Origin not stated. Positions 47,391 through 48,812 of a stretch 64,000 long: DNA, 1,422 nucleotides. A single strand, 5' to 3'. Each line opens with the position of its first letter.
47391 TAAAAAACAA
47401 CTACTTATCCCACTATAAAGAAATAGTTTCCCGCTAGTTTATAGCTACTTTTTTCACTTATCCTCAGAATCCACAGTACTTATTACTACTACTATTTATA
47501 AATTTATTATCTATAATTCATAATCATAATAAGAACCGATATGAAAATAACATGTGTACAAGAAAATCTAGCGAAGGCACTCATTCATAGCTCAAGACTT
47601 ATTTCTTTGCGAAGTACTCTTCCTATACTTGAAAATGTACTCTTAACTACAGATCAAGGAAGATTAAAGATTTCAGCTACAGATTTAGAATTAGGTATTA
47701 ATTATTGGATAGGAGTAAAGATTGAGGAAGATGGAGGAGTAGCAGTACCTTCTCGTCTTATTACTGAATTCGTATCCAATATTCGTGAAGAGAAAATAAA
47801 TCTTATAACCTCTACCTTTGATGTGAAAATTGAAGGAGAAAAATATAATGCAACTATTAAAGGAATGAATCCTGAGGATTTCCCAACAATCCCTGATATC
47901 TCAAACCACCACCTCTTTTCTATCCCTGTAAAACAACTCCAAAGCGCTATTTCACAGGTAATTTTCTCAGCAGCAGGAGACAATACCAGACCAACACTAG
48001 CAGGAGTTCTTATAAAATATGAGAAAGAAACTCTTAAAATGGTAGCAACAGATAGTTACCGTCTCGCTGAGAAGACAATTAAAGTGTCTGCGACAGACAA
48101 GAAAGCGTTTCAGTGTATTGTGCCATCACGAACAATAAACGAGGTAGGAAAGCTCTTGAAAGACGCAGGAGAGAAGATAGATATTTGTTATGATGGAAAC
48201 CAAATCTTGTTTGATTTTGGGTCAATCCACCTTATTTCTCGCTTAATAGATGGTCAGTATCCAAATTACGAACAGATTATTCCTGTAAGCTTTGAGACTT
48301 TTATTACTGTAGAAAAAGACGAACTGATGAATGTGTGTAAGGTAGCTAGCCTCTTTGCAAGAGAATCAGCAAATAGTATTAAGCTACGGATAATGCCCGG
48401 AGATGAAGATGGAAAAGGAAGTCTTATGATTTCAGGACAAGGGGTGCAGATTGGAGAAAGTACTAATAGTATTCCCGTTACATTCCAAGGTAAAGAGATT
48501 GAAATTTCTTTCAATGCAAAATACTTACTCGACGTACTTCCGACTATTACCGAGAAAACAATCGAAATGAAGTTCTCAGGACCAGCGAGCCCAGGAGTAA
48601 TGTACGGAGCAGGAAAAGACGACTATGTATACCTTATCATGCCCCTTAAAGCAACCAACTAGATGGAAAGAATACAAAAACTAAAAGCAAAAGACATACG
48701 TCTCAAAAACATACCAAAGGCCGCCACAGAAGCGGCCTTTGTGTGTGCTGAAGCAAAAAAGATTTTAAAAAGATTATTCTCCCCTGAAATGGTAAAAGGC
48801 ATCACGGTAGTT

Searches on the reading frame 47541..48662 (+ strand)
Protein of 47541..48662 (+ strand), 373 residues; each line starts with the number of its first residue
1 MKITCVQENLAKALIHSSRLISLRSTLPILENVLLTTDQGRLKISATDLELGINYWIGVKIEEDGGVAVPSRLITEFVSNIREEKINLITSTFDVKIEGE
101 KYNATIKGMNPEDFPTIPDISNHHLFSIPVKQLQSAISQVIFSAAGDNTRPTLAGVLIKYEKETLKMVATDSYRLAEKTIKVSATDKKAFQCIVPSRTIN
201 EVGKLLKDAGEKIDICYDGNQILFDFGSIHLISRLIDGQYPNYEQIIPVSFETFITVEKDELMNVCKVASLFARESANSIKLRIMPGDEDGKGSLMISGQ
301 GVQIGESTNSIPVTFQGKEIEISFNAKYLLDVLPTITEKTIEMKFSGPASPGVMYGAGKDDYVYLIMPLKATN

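Call 11: search_protein_families(library=pfam, proteins=[window:47541-48662:+], max_evalue=0.001)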
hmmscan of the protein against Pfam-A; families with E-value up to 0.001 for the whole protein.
window:47541-48662:+ (373 aa): 3 families
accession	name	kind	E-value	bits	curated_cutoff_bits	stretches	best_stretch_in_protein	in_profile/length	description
PF02767.21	DNA_pol3_beta_2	-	1.5e-33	115.9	27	1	128-242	2-116/116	DNA polymerase III beta subunit, central domain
PF00712.24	DNA_pol3_beta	-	2.8e-32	111.8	24.4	2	1-118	1-120/120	DNA polymerase III beta subunit, N-terminal domain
PF02768.20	DNA_pol3_beta_3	-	7.8e-24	84.2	27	1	245-369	2-120/121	DNA polymerase III beta subunit, C-terminal domain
